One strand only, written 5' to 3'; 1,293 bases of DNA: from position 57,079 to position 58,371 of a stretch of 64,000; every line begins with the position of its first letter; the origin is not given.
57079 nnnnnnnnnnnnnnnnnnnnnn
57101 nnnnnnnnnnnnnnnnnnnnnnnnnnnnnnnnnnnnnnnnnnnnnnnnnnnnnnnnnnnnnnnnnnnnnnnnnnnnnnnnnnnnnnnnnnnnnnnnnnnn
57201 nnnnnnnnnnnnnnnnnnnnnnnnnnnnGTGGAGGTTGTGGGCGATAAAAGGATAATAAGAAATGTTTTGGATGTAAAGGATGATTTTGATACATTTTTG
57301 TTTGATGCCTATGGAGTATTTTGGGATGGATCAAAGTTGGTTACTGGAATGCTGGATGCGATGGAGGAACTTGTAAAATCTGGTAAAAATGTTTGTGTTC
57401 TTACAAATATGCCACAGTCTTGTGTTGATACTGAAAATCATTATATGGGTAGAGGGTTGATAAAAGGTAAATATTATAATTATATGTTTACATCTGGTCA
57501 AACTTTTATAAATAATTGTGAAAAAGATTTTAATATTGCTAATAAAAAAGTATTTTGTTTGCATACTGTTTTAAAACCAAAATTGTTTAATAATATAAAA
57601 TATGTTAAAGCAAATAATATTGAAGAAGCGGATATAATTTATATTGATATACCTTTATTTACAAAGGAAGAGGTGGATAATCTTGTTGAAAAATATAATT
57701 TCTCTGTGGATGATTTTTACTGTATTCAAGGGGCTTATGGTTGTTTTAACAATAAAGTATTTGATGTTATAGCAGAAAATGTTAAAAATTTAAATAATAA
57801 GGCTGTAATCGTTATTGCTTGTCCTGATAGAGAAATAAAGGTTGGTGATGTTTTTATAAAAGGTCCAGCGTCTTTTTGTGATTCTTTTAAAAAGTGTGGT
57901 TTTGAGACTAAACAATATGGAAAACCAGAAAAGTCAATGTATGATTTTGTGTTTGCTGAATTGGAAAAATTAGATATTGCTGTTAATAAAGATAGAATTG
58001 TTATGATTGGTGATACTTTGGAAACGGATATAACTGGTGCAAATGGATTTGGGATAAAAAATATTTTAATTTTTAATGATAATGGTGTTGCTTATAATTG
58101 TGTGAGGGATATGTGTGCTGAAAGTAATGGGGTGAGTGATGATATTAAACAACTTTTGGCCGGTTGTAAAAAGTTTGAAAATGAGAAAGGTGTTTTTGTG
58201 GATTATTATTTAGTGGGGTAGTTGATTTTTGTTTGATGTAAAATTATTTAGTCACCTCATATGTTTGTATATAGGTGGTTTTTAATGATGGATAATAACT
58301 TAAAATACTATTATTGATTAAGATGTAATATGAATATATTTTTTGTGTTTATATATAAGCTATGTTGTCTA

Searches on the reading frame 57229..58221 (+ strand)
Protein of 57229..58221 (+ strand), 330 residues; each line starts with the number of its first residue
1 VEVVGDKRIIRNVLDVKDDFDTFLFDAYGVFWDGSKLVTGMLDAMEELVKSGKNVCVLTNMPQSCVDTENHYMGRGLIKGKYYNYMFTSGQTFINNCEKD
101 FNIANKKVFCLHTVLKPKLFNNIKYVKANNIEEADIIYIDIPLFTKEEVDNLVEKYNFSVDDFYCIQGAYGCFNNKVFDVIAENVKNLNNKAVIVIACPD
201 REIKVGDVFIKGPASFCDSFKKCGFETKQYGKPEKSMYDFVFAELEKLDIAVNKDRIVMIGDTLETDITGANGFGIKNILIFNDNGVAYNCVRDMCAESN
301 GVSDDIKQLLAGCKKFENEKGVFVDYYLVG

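Call 22: search_protein_families(library=ncbifam, proteins=[window:57229-58221:+], max_evalue=1e-8)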
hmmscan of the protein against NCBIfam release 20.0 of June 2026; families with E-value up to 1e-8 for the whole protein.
window:57229-58221:+ (330 aa): 4 families
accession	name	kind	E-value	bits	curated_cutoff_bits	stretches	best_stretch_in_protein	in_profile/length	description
TIGR01459.1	HAD-SF-IIA-hyp4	hypoth_equivalog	1e-28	100.4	103.75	2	15-142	3-133/242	TIGR01459 family HAD-type hydrolase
TIGR01460.1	HAD-SF-IIA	subfamily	3.9e-21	75.9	100.15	1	23-281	1-243/246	HAD-IIA family hydrolase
TIGR01452.1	PGP_euk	subfamily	2.9e-14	53.2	201.95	1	21-283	3-248/279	phosphoglycolate/pyridoxal phosphate family phosphatase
TIGR01662.1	HAD-SF-IIIA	subfamily_domain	4e-09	36.7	44.6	0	222-282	87-139/141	HAD-IIIA family hydrolase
